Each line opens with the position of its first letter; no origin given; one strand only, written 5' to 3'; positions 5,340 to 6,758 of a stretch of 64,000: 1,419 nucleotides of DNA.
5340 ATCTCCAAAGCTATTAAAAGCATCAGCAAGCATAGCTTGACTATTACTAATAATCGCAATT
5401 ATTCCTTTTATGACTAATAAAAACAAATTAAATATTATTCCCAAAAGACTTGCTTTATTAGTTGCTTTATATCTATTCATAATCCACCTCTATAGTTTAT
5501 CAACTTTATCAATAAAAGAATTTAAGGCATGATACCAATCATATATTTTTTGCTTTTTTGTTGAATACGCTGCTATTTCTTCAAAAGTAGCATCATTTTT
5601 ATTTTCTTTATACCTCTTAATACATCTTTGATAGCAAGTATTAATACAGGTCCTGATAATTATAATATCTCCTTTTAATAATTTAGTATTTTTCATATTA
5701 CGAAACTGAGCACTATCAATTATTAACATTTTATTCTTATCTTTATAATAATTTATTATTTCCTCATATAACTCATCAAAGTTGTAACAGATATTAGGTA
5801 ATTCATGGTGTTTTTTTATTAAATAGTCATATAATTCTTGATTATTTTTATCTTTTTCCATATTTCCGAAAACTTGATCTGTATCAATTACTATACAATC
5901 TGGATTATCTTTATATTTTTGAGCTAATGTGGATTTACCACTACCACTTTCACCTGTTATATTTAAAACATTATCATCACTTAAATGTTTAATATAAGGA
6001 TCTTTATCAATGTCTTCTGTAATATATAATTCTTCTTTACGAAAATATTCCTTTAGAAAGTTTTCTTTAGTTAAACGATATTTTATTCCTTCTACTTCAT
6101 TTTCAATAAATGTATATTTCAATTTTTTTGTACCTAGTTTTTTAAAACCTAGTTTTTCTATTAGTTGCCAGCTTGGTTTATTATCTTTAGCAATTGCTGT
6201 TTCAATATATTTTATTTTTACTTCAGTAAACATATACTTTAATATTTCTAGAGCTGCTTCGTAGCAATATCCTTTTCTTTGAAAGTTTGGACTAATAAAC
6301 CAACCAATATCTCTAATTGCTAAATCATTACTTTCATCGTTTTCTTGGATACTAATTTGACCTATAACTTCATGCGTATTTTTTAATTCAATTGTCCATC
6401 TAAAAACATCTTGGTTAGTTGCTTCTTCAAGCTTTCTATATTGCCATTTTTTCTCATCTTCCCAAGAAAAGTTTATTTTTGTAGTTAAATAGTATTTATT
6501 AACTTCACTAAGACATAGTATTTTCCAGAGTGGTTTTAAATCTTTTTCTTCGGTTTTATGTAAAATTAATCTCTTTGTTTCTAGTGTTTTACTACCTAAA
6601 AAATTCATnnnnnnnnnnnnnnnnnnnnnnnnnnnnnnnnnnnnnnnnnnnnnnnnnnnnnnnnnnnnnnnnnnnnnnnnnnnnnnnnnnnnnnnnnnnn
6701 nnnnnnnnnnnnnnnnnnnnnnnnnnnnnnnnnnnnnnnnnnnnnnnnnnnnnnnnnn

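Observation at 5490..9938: Four tandem HipA_C/PI3-4-kinase-like paralogs followed by a GNAT/P-loop-kinase fusion, with no visible antitoxin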

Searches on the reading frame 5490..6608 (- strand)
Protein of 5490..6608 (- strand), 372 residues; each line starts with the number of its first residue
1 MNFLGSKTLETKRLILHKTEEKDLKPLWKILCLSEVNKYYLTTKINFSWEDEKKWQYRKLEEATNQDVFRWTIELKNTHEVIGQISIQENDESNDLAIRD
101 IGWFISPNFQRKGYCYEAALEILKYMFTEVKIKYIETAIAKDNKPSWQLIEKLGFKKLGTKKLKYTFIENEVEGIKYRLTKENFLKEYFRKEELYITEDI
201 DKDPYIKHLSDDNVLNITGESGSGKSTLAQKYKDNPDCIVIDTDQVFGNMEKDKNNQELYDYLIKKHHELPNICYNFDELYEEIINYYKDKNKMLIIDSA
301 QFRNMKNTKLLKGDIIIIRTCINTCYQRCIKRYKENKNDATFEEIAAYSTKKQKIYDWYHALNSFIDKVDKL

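Call 3: search_protein_families(library=pfam, proteins=[window:5490-6608:-], max_evalue=0.1)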
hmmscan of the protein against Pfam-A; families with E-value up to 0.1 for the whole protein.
window:5490-6608:- (372 aa): 24 families
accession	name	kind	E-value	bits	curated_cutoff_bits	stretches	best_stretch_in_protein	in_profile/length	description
PF13302.13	Acetyltransf_3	-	6.7e-26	92.1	25.4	1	13-156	1-138/138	Acetyltransferase (GNAT) domain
PF00583.31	Acetyltransf_1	-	3.6e-11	43.8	20.7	1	47-155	14-116/116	Acetyltransferase (GNAT) family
PF13401.12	AAA_22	-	2.2e-08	34.9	27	1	211-303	4-96/130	AAA domain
PF13479.12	AAA_24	-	4.5e-07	30.4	27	1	215-367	5-122/195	AAA domain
PF13671.12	AAA_33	-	9.6e-07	29.6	27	1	217-266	4-47/143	AAA domain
PF13420.13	Acetyltransf_4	-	0.00011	22.7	24.3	1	21-162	6-141/155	Acetyltransferase (GNAT) domain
PF01121.26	CoaE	-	0.00047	20.3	27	1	214-253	2-40/180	Dephospho-CoA kinase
PF19343.5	HAM1_N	-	0.00064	18.6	27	1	180-263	399-480/630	HAM1-like, N-terminal domain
PF00485.24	PRK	-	0.00093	19.5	22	1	214-330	1-125/196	Phosphoribulokinase / Uridine kinase family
PF13207.12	AAA_17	-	0.002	18.8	27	1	218-345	1-135/136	AAA domain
PF08445.16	FR47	-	0.0025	18.2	22.1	1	105-158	29-80/86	FR47-like protein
PF13238.12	AAA_18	-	0.0046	17.8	29.4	1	217-339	3-118/128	AAA domain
PF13555.12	AAA_29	-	0.0048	17.1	27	1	213-228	23-38/61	P-loop containing region of AAA domain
PF00931.28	NB-ARC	-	0.0049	16.6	23.5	1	207-298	10-107/248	NB-ARC domain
PF13173.12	AAA_14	-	0.0053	17.2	27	1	213-304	3-103/129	AAA domain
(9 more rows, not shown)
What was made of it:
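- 6027..6587 (-): GNAT (Acetyltransf_3, RimJ/RimL/SpeG-like) half of the 372-aa fusion protein (whole ORF 5490-6608; start overlaps the K4 stop by ATGA). Pfam Acetyltransf_3 E 6.7e-26 (call 3).
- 5493..5996 (-): P-loop (Walker A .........) nucleoside/nucleotide/polynucleotide-kinase-like half of the fusion protein. Pfam AAA_22, AAA_24, AAA_33 and CoaE, all weak (call 3).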

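Call 4: search_protein_families(library=ncbifam, proteins=[window:5490-6608:-], max_evalue=0.1)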
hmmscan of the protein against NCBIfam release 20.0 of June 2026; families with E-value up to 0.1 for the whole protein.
window:5490-6608:- (372 aa): 22 families
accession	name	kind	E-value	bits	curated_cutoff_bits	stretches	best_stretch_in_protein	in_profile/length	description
NF008072.0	PRK10809.1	equivalog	5.9e-07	29.4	190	1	68-172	75-177/194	ribosomal protein S5-alanine N-acetyltransferase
NF011709.0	PRK15130.1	equivalog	3.1e-05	23.9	218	1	100-189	85-174/186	spermidine N1-acetyltransferase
NF007527.0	PRK10140.1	equivalog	5.6e-05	23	236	1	14-171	4-151/162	N-acetyltransferase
TIGR00152.1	TIGR00152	equivalog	0.00059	19.7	65.55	1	215-264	2-49/188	dephospho-CoA kinase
TIGR03585.1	PseH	equivalog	0.0014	18.8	93.1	1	50-161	36-139/156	UDP-4-amino-4,6-dideoxy-N-acetyl-beta-L-altrosamine N-acetyltransferase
NF005576.0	PRK07261.1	equivalog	0.0039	17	224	1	216-257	4-46/171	DNA topology modulation protein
NF005115.0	PRK06547.1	equivalog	0.0075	15.7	173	1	213-247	16-51/172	hypothetical protein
NF040504.1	resist_ArsN1b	equivalog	0.012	15.5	210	1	40-160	20-138/159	arsinothricin resistance N-acetyltransferase ArsN1 family B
TIGR00235.1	udk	equivalog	0.013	15.1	220.3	1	214-327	8-119/207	uridine kinase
TIGR00455.1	apsK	equivalog_domain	0.016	14.8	138.7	1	208-252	14-63/184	adenylyl-sulfate kinase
NF040667.1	hom_kin_desulfo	exception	0.021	14.7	197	0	216-249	4-37/163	homoserine kinase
TIGR02323.1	CP_lyasePhnK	equivalog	0.024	14.1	302.85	1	206-230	21-45/239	phosphonate C-P lyase system protein PhnK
TIGR04521.1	ECF_ATPase_2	equivalog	0.028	13.5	330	1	209-231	28-50/279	energy-coupling factor transporter ATPase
NF005994.0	PRK08118.1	equivalog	0.029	14.4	215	0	217-263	6-52/172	DNA topology modulation protein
TIGR02173.1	cyt_kin_arch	equivalog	0.03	14.3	102.1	1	215-359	3-137/169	(d)CMP kinase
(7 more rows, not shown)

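Call 6: search_protein_families(library=padloc, proteins=[window:5490-6608:-], max_evalue=0.1)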
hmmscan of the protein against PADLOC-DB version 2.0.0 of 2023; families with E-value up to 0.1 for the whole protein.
window:5490-6608:- (372 aa): 4 families
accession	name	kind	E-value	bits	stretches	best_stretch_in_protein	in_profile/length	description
PDLC02911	VakA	-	0.0016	17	1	217-361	7-140/163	-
PDLC04140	mad8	-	0.0034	14.9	1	201-231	16-46/314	mads_8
PDLC04135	mad3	-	0.0094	13.5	1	214-229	24-39/374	mads_3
PDLC04790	PDC-S01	-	0.014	12.1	1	207-254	22-71/422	-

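Call 7: search_protein_families(library=phrogs, proteins=[window:5490-6608:-], max_evalue=0.1)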
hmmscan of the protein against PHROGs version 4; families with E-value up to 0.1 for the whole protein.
window:5490-6608:- (372 aa): 14 families
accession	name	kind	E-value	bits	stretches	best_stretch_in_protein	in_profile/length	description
phrog_1249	-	other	1.4e-17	65.1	1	8-185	2-178/180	acetyltransferase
phrog_2071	-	other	7.6e-06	26.9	1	217-254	21-57/282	ATPase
phrog_2666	-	head and packaging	0.00018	21.3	1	211-291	320-406/555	terminase large subunit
phrog_4470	-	moron, auxiliary metabolic gene and host takeover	0.0004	21.3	1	124-192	76-142/146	acyl-CoA N-acyltransferase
phrog_124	-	DNA, RNA and nucleotide metabolism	0.00052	20.5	1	216-302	47-119/382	Sak4-like ssDNA annealing protein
phrog_2872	-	DNA, RNA and nucleotide metabolism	0.00055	20.6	1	216-301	6-84/219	Sak4-like ssDNA annealing protein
phrog_651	-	head and packaging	0.00059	20.6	1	105-185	72-151/158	head morphogenesis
phrog_3810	-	other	0.001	20.1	1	71-158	61-145/155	acetyltransferase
phrog_296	-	integration and excision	0.0027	17.5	1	216-301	322-398/626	DNA transposition protein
phrog_505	-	other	0.0052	17.3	1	214-262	4-52/295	polynucleotide kinase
phrog_10255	-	other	0.015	16.1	1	213-252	2-42/230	kinase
phrog_2107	-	other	0.036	14.7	0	216-267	7-66/201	thymidylate kinase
phrog_1815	-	other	0.047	14.9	0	212-231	3-22/197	guanylate kinase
phrog_293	-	moron, auxiliary metabolic gene and host takeover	0.047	12.6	0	210-230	161-181/1058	ABC transporter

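Call 28: search_solved_structures(query=window:5490-6608:-, max_evalue=0.01, show_alignments=0)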
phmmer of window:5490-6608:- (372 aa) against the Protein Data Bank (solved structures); distinct sequences matched with E-value up to 0.01: 11.
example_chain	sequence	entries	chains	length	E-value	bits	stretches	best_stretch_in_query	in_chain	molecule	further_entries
3fbu_A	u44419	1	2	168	8.6e-11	44.9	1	10-160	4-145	Acetyltransferase, GNAT family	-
3igr_A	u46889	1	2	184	0.00027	23.5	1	63-170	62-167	Ribosomal-protein-S5-alanine N-acetyltransferase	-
6edd_A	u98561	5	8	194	0.00034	23.2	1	71-157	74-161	Acetyltransferase PA3944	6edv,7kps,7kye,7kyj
2fck_A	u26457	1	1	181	0.00044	22.8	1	67-157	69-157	ribosomal-protein-serine acetyltransferase, putative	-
1nsl_A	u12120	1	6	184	0.00051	22.6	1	81-161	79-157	Probable acetyltransferase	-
6vfm_A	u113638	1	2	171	0.00083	21.9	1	67-172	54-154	Spermidine N1-acetyltransferase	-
7kpp_A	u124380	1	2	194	0.00093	21.7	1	71-157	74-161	Acetyltransferase PA3944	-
6vfn_A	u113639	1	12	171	0.0021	20.5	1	66-170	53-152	Spermidine N1-acetyltransferase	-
5wif_A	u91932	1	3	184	0.0047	19.4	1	82-173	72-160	Spermidine N1-acetyltransferase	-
6d72_A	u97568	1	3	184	0.0047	19.4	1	82-173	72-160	Spermidine N1-acetyltransferase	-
2fsr_A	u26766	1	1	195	0.0052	19.3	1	73-154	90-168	acetyltransferase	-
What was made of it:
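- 6027..6587 (-): PDB 3fbu E 8.6e-11 (call 28).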

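Call 29: find_homologous_proteins(query=window:5490-6608:-, max_evalue=0.00001)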
Query window:5490-6608:- (372 aa): 320 proteins with E <= 0.00001 among 3509 candidates; the best 120 are listed.
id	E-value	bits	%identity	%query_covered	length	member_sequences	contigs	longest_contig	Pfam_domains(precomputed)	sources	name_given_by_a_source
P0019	4.1e-247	837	100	100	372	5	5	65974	PF13479.13,PF13302.14,PF13671.13,PF13401.13,PF00583.32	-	-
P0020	1.5e-209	714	84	100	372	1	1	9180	PF13479.13,PF13302.14,PF13671.13,PF13401.13,PF00583.32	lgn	-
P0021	6.0e-206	702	83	100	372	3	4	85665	PF13302.14,PF13401.13,PF00583.32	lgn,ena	-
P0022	4.9e-188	643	75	100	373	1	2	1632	PF13302.14,PF00583.32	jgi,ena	-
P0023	1.1e-157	543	66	100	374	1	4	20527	PF13302.14,PF00583.32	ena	-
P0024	5.9e-157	541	66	100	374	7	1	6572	PF13302.14,PF00583.32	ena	-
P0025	1.1e-156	540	66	100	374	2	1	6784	PF13302.14,PF00583.32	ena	-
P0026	1.3e-156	540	65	100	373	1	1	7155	PF13302.14,PF00583.32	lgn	-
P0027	2.7e-156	539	65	100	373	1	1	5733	PF13302.14,PF00583.32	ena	-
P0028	8.1e-156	537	65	100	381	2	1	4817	PF13302.14,PF13401.13,PF00583.32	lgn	-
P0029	1.7e-155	536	66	100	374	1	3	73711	PF13302.14,PF00583.32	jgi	jgi:ribosomal-protein-alanine N-acetyltransferase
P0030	3.7e-155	535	65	100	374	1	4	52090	PF13302.14,PF00583.32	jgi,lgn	-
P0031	1.3e-154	533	65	100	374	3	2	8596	PF13302.14,PF13671.13,PF13401.13,PF00583.32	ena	-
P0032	3.7e-153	528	64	100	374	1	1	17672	PF13302.14,PF00583.32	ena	-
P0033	6.5e-153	527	65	100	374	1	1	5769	PF13302.14,PF00583.32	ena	-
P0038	6.2e-152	524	63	100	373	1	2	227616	PF13302.14,PF00583.32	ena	-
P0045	1.5e-148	513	63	100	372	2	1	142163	PF13302.14,PF00583.32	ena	-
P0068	1.8e-141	490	61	100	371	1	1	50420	PF13302.14,PF00583.32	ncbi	-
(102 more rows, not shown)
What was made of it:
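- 5493..5996 (-): Stand-alone homologs of each half exist (call 29).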

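Call 31: find_encoding_contigs(protein=P0038, flank=7000, max_places=1)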
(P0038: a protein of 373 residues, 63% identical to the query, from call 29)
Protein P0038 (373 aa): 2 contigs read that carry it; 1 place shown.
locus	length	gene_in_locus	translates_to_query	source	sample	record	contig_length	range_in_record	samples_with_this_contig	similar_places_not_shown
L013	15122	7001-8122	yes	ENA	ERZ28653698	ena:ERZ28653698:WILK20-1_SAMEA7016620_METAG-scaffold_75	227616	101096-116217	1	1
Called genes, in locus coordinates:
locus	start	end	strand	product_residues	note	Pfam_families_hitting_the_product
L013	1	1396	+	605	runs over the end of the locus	PF00009:GTP_EFTU, PF01926:MMR_HSR1 (faint), PF03144:GTP_EFTU_D2, PF22042:EF-G_D2, PF14492:EFG_III (faint), PF00679:EFG_C, PF21018:BipA_C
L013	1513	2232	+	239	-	-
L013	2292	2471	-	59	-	PF00830:Ribosomal_L28 (weak)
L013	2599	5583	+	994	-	PF02811:PHP, PF07733:DNA_pol3_alpha, PF17657:DNA_pol3_finger, PF14579:HHH_6, PF01336:tRNA_anti-codon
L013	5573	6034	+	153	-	PF01252:Peptidase_A8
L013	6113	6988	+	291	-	PF07804:HipA_C (weak)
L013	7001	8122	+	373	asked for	PF13302:Acetyltransf_3, PF00583:Acetyltransf_1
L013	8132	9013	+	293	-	PF01545:Cation_efflux, PF16916:ZT_dimer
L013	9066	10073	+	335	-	PF05621:TniB (faint), PF13191:AAA_16 (faint), PF00004:AAA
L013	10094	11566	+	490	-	PF13240:Zn_Ribbon_1 (weak)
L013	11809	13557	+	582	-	PF13522:GATase_6, PF13537:GATase_7, PF01380:SIS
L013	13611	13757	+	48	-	-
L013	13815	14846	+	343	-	-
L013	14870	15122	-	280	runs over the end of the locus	-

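Call 32: find_encoding_contigs(protein=P0045, flank=7000, max_places=1)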
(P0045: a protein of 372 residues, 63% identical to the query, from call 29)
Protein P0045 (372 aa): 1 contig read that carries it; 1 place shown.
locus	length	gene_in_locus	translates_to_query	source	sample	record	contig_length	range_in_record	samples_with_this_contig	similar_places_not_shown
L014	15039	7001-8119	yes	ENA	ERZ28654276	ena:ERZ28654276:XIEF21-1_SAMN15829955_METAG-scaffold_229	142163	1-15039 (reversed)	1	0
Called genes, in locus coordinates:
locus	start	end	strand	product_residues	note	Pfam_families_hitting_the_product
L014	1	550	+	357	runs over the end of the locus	PF00348:polyprenyl_synt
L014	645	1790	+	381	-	PF13367:PrsW-protease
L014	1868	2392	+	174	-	-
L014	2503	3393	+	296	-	-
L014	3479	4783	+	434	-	PF01381:HTH_3, PF12844:HTH_19, PF13560:HTH_31, PF13521:AAA_28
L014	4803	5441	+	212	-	-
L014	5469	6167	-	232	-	-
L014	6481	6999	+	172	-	PF04167:DUF402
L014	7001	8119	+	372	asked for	PF13302:Acetyltransf_3, PF00583:Acetyltransf_1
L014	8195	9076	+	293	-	PF01545:Cation_efflux, PF16916:ZT_dimer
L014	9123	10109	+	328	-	PF05621:TniB (faint), PF13191:AAA_16 (faint), PF00004:AAA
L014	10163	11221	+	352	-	PF13248:Zn_ribbon_3 (faint)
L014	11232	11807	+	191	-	-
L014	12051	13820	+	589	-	PF13522:GATase_6, PF13537:GATase_7, PF01380:SIS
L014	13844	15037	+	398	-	?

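Call 33: find_encoding_contigs(protein=P0068, flank=7000, max_places=1)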
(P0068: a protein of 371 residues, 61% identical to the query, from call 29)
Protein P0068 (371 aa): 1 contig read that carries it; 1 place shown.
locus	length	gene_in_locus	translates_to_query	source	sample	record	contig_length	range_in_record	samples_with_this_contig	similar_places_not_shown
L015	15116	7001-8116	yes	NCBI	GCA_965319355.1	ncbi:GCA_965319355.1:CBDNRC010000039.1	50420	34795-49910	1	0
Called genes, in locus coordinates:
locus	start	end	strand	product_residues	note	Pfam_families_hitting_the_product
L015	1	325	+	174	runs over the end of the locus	-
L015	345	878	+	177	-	-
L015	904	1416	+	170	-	-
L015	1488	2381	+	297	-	-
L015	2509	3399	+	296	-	-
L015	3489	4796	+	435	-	PF01381:HTH_3, PF12844:HTH_19, PF13443:HTH_26 (faint), PF13560:HTH_31 (weak), PF13521:AAA_28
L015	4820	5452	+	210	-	-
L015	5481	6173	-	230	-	-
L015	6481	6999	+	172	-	PF04167:DUF402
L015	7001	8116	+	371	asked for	PF13302:Acetyltransf_3, PF00583:Acetyltransf_1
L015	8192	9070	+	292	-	PF01545:Cation_efflux, PF16916:ZT_dimer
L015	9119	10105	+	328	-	PF05621:TniB (faint), PF13191:AAA_16 (faint), PF00004:AAA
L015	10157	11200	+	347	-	PF13248:Zn_ribbon_3 (faint)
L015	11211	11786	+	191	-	-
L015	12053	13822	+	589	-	PF13522:GATase_6, PF13537:GATase_7, PF01380:SIS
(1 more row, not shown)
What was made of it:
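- On GNAT toxins of type II TA systems (TacT/AtaT/ItaT): At least 320 homologs exist, many full-length at 55-66% identity and linked to CDF-AAA-GlmS (calls 29, 31-33).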

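Call 69: predict_structure(alignment_id=A4)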
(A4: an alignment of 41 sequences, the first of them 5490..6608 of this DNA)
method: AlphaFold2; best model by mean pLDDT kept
length: 372 residues; sequences in the alignment: 41
mean_pLDDT: 94.9   pTM: 0.85
mean pLDDT of the five models: 94.9, 94.0, 93.8, 93.4, 92.4
residues with pLDDT >= 90: 343; 70-90: 29; 50-70: 0; < 50: 0
segments of 3 or more residues with pLDDT < 50: none
pLDDT, mean of each block of 10 residues (from residue 1): 96 97 97 91 88 93 95 98 96 89 95 95 98 96 95 97 92 97 97 95 97 97 91 93 93 95 96 96 96 96 96 98 96 93 94 91 96 92
secondary structure, 60 per line:
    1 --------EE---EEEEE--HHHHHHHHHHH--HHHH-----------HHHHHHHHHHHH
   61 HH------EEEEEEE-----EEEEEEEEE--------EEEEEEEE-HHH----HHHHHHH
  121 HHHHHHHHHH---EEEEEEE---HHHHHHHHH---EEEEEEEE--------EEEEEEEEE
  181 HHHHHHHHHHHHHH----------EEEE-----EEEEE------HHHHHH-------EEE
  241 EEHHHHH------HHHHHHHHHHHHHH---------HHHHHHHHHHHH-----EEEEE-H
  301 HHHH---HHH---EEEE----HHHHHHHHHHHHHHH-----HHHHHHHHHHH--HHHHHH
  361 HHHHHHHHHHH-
elements in order: E14-18 H21-31 H34-37 H49-62 E69-75 E81-89 E98-105 H114-130 E134-140 H144-152 E156-163 E172-180 H181-194 E205-208 E214-218 H225-230 E238-242 H243-247 H254-267 H277-288 E294-298 H300-304 E314-317 H322-336 H342-352 H355-371
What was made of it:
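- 6027..6587 (-): AF2 pLDDT 94.9 (call 69).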

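Call 72: fold_search(model_id=the predicted structure, library=pdb)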
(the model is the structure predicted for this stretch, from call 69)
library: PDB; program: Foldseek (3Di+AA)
matches with E <= 10: 1359; with E <= 0.001: 515
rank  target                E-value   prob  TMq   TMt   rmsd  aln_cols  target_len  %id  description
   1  3fbu_A                1.3e-11  1.00  0.40  0.85   2.9       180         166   26  The crystal structure of the acetyltransferase (GNAT family) from Bacillus anthracis (released 2008-12-23)
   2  2vzz_A                1.4e-11  1.00  0.36  0.61   5.3       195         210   17  Crystal structure of Rv0802c from Mycobacterium tuberculosis in Complex with Succinyl-CoA (released 2009-04-07)
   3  7kyj_B                1.7e-11  1.00  0.42  0.76   3.4       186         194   18  Structure of a GNAT superfamily PA3944 acetyltransferase in complex with zinc (released 2020-12-16)
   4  7kps_B                2.1e-11  1.00  0.42  0.79   3.7       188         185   18  Structure of a GNAT superfamily PA3944 acetyltransferase in complex with AcCoA (released 2020-11-25)
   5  3fbu_B                2.7e-11  1.00  0.39  0.84   2.7       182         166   25  The crystal structure of the acetyltransferase (GNAT family) from Bacillus anthracis (released 2008-12-23)
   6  2z0z                  2.7e-11  1.00  0.41  0.73   4.0       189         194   17  Crystal structure of putative acetyltransferase (released 2007-11-13)
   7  6edd_A                2.8e-11  1.00  0.42  0.80   3.5       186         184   18  Crystal structure of a GNAT Superfamily PA3944 acetyltransferase in complex with CoA (P1 space group) (released 2018-08-22)
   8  9iy3                  4.5e-11  1.00  0.41  0.77   3.2       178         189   16  Iterative acetyltransferase on lasso peptides from Actinomycetes in complex with CoA (released 2025-08-13)
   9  3tcv_B                5.1e-11  1.00  0.42  0.67   3.4       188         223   15  Crystal structure of a GCN5-related N-acetyltransferase from Brucella melitensis (released 2011-08-17)
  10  3igr_A                5.1e-11  1.00  0.42  0.79   3.5       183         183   19  The Crystal Structure of Ribosomal-protein-S5-alanine Acetyltransferase from Vibrio fischeri to 2.0A (released 2009-09-01)
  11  2vzy_C                6.4e-11  1.00  0.35  0.66   3.8       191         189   16  Crystal structure of Rv0802c from Mycobacterium tuberculosis in an unliganded form. (released 2009-04-07)
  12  2fck                  7.6e-11  1.00  0.39  0.78   3.6       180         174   16  Structure of a putative ribosomal-protein-serine acetyltransferase from Vibrio cholerae. (released 2006-02-28)
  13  6edd_B                8.1e-11  1.00  0.42  0.76   4.7       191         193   17  Crystal structure of a GNAT Superfamily PA3944 acetyltransferase in complex with CoA (P1 space group) (released 2018-08-22)
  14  2vzy_A                9.6e-11  1.00  0.37  0.68   4.0       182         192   16  Crystal structure of Rv0802c from Mycobacterium tuberculosis in an unliganded form. (released 2009-04-07)
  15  3wr7_A                1.1e-10  1.00  0.40  0.82   3.0       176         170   19  Crystal Structure of Spermidine Acetyltransferase from Escherichia coli (released 2015-09-02)
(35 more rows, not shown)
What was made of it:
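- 6027..6587 (-): Foldseek hits to 3fbu, PA3944, RimJ and SpeG with TMt 0.75-0.86 (call 72).
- On GNAT toxins of type II TA systems (TacT/AtaT/ItaT): The GNAT is the N-terminal half of a 372-aa fusion of the Acetyltransf_3 (RimJ/SpeG-like) type (calls 3, 72).
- Closest known: RimJ/RimL/SpeG/PA3944-type GNAT acetyltransferases. Same: The N-terminal half has the Acetyltransf_3 fold (calls 3, 28, 72).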
